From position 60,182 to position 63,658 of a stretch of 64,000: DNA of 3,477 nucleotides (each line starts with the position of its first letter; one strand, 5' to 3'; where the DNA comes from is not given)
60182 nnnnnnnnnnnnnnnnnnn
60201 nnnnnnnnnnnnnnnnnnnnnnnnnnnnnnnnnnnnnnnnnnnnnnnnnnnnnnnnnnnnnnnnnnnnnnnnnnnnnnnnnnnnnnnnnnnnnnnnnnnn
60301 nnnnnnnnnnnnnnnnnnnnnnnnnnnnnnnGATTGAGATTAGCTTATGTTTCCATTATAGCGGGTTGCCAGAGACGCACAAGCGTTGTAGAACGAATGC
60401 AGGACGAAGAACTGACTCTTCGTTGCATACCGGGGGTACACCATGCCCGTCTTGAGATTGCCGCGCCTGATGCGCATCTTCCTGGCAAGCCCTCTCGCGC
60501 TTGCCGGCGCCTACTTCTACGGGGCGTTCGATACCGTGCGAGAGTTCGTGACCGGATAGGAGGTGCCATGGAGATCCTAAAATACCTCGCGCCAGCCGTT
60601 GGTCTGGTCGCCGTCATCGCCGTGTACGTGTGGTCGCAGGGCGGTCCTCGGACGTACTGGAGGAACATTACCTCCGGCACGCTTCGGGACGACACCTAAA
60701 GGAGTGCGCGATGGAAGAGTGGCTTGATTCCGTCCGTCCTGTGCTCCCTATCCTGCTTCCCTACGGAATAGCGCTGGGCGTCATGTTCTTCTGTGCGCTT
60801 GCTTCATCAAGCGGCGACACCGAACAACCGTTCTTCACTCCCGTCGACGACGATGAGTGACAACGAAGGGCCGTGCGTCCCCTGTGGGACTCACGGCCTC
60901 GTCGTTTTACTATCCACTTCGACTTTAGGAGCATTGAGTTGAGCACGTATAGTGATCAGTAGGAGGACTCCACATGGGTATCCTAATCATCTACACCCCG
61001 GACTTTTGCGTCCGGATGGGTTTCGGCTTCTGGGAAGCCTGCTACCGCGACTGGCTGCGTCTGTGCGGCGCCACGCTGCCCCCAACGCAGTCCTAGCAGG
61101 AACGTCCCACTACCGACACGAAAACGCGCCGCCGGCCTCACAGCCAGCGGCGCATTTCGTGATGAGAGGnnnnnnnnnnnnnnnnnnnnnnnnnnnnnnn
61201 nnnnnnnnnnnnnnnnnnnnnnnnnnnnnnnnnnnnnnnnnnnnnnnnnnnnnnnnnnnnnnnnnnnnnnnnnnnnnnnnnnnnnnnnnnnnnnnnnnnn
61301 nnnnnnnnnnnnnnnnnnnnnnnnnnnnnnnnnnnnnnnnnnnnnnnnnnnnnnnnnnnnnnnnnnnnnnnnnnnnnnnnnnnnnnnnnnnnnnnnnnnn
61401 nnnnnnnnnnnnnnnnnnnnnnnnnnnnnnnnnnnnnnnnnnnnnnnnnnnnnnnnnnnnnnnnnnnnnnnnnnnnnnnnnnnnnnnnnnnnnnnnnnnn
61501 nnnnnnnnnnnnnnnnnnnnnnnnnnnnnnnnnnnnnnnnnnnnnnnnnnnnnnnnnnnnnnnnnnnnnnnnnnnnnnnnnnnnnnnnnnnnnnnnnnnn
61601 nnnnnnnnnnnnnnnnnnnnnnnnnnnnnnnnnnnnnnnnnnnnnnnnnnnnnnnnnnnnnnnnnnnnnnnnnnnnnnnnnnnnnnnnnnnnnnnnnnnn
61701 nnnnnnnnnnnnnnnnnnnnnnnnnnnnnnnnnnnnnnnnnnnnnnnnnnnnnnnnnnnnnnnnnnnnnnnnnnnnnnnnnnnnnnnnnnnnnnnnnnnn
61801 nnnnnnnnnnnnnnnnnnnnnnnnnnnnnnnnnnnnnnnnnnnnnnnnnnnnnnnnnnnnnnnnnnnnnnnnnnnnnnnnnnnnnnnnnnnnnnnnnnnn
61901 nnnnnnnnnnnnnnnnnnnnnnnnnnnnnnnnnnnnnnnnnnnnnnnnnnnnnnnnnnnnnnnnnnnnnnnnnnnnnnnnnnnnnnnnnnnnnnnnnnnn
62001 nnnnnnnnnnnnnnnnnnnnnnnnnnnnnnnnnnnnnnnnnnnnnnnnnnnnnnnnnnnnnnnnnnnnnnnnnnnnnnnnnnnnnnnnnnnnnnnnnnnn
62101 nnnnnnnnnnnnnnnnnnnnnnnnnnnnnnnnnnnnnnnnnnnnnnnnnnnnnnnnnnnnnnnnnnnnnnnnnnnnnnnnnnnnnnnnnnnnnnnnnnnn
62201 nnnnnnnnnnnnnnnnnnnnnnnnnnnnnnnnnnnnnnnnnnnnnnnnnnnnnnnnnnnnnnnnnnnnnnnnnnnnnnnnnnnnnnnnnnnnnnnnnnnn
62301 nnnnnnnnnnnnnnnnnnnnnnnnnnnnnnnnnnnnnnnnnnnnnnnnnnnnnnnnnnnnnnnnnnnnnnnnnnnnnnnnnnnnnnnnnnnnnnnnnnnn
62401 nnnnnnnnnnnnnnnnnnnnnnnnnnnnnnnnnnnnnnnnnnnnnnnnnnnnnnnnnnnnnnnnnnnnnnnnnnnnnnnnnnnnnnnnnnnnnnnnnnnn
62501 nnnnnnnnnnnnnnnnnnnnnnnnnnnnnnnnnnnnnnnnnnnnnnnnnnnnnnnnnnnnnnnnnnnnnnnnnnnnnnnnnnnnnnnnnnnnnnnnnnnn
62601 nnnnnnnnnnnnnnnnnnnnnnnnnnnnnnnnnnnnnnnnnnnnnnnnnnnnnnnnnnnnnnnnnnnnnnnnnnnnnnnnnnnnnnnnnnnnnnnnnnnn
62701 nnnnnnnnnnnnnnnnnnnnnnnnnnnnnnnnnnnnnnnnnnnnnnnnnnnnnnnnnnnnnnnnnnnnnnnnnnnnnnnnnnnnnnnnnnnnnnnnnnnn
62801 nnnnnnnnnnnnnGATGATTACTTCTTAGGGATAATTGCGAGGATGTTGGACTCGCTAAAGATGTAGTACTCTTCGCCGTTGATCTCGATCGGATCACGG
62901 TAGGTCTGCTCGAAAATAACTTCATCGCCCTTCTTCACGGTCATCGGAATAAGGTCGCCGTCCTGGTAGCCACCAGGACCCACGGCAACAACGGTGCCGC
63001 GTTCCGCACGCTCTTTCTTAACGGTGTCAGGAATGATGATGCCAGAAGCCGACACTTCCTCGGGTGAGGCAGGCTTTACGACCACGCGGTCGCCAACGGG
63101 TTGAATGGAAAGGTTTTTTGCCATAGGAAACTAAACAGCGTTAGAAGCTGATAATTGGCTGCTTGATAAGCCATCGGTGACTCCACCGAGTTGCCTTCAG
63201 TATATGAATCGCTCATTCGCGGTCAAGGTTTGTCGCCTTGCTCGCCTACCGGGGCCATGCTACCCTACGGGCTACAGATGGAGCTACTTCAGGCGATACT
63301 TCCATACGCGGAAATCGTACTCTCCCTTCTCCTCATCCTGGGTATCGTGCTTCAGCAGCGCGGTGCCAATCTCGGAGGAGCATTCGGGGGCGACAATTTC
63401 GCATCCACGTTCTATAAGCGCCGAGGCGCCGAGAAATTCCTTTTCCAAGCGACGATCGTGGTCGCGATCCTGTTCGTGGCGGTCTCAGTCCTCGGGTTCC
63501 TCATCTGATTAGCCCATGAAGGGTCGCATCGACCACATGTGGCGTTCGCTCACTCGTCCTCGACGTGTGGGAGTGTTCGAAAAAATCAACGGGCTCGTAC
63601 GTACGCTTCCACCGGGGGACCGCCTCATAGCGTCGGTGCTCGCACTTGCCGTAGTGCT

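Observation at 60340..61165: Operon-like cluster of four SD-led small peptides (38-49 aa) between lemA and groEL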

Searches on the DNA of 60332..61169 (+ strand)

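Call 70: search_dna_similar(query=window:60332-61169:+, collection=phages, mode=distant, max_rows=5)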
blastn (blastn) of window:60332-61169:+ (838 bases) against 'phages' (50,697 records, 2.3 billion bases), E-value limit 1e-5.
No match.

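Call 71: search_dna_similar(query=window:60332-61169:+, collection=plasmids, mode=distant, max_rows=5)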
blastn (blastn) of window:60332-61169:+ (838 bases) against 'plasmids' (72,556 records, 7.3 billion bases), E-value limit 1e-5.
No match.

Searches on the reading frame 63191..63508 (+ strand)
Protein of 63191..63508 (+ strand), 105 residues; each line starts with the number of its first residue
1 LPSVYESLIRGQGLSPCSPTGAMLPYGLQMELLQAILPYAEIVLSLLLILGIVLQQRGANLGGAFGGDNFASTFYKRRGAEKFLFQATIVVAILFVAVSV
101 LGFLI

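Call 58: search_protein_families(library=pfam, proteins=[window:63191-63508:+], max_evalue=0.001)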
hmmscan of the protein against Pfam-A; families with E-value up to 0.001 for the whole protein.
window:63191-63508:+ (105 aa): 1 family
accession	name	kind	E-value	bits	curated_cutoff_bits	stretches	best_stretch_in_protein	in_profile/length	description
PF03840.19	SecG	-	1.7e-13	50.9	29.2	1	41-101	6-66/70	Preprotein translocase SecG subunit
